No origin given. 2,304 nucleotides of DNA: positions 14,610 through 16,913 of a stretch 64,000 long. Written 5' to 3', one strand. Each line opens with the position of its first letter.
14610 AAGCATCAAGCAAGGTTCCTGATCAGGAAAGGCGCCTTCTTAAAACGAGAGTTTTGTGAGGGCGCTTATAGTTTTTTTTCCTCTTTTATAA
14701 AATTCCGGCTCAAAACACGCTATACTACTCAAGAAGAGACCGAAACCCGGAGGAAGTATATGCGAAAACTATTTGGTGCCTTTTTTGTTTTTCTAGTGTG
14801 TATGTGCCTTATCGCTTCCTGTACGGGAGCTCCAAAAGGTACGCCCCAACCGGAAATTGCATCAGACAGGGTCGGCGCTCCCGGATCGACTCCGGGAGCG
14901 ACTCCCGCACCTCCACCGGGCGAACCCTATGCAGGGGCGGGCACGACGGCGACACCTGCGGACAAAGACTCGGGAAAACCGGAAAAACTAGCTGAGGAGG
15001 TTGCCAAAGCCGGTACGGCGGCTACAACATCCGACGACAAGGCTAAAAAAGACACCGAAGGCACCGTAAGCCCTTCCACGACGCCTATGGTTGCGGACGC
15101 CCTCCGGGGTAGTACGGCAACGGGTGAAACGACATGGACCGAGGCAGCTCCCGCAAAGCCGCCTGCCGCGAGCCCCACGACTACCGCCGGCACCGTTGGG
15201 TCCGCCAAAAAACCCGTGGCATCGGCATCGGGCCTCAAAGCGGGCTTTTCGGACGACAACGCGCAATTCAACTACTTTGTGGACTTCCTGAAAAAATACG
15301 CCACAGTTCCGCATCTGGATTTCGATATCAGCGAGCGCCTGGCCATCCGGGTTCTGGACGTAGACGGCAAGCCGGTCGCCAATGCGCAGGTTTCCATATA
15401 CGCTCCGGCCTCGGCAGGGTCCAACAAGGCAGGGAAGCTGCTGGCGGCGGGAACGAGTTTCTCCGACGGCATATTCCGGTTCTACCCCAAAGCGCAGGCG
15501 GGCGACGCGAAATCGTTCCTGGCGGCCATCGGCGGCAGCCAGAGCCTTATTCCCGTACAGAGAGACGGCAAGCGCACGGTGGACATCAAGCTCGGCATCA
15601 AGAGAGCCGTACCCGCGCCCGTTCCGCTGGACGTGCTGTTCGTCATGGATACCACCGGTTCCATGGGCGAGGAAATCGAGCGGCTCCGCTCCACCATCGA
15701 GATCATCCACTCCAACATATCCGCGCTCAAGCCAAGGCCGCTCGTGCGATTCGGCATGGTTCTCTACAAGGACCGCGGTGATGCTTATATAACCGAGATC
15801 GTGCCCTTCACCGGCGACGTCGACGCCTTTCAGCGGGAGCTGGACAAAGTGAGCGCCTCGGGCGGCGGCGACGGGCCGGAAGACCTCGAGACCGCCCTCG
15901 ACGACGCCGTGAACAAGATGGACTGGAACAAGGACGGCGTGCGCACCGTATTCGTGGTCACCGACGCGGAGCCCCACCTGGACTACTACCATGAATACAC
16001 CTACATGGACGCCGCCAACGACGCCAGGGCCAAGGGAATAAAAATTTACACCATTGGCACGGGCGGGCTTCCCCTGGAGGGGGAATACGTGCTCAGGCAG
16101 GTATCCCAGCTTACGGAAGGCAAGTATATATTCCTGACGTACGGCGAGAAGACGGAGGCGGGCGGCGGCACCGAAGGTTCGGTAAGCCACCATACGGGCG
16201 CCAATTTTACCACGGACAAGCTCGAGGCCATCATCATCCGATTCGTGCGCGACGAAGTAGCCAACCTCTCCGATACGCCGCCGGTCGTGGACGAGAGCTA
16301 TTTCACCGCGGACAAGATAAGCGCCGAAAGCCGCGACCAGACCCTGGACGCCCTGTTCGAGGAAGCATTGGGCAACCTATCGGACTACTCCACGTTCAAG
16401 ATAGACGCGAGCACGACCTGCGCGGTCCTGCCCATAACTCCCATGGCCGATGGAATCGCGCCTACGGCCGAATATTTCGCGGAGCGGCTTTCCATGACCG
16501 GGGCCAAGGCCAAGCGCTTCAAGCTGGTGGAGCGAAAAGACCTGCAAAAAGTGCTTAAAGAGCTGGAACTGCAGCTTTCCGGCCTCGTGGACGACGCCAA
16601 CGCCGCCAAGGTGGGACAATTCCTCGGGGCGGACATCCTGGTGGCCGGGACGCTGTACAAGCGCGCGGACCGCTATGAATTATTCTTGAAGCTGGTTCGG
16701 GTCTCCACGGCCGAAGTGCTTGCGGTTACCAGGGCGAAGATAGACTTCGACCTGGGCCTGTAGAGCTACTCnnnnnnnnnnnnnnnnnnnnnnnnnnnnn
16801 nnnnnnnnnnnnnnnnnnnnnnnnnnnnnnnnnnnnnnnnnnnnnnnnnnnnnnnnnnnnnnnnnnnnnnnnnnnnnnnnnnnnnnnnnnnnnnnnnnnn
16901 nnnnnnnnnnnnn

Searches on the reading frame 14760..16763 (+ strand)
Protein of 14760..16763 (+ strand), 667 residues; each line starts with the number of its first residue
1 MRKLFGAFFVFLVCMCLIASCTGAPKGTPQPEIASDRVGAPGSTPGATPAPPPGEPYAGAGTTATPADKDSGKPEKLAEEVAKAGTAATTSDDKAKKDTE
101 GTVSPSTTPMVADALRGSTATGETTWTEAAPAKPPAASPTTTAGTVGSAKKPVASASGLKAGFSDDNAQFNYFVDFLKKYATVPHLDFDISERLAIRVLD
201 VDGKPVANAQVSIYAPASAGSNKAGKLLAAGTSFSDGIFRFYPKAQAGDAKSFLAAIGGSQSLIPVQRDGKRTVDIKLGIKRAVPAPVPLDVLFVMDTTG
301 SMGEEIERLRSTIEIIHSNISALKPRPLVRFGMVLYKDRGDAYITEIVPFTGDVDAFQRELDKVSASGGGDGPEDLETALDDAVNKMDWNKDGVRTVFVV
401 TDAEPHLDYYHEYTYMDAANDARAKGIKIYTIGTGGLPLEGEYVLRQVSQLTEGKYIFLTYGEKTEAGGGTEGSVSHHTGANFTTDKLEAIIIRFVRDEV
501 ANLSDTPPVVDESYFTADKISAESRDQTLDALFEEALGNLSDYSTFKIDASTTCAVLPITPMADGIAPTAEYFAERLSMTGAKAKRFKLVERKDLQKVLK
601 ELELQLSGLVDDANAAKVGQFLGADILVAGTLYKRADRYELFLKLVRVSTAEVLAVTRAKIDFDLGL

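Call 79: search_protein_families(library=pfam, proteins=[window:14760-16763:+], max_evalue=0.00001)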
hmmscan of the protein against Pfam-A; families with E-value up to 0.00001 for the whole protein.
window:14760-16763:+ (667 aa): 4 families
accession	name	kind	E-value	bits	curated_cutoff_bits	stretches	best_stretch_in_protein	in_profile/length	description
PF25106.1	VWA_4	-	2.5e-14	53.6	27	1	293-406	3-107/169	von Willebrand factor A domain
PF00092.34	VWA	-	1.1e-11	45.7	23.8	1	291-435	1-140/174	von Willebrand factor type A domain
PF03783.19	CsgG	-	1.5e-10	41.2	20.8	1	582-632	49-98/210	Curli production assembly/transport component CsgG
PF13519.12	VWA_2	-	8.6e-09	36.4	27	1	292-403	1-106/107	von Willebrand factor type A domain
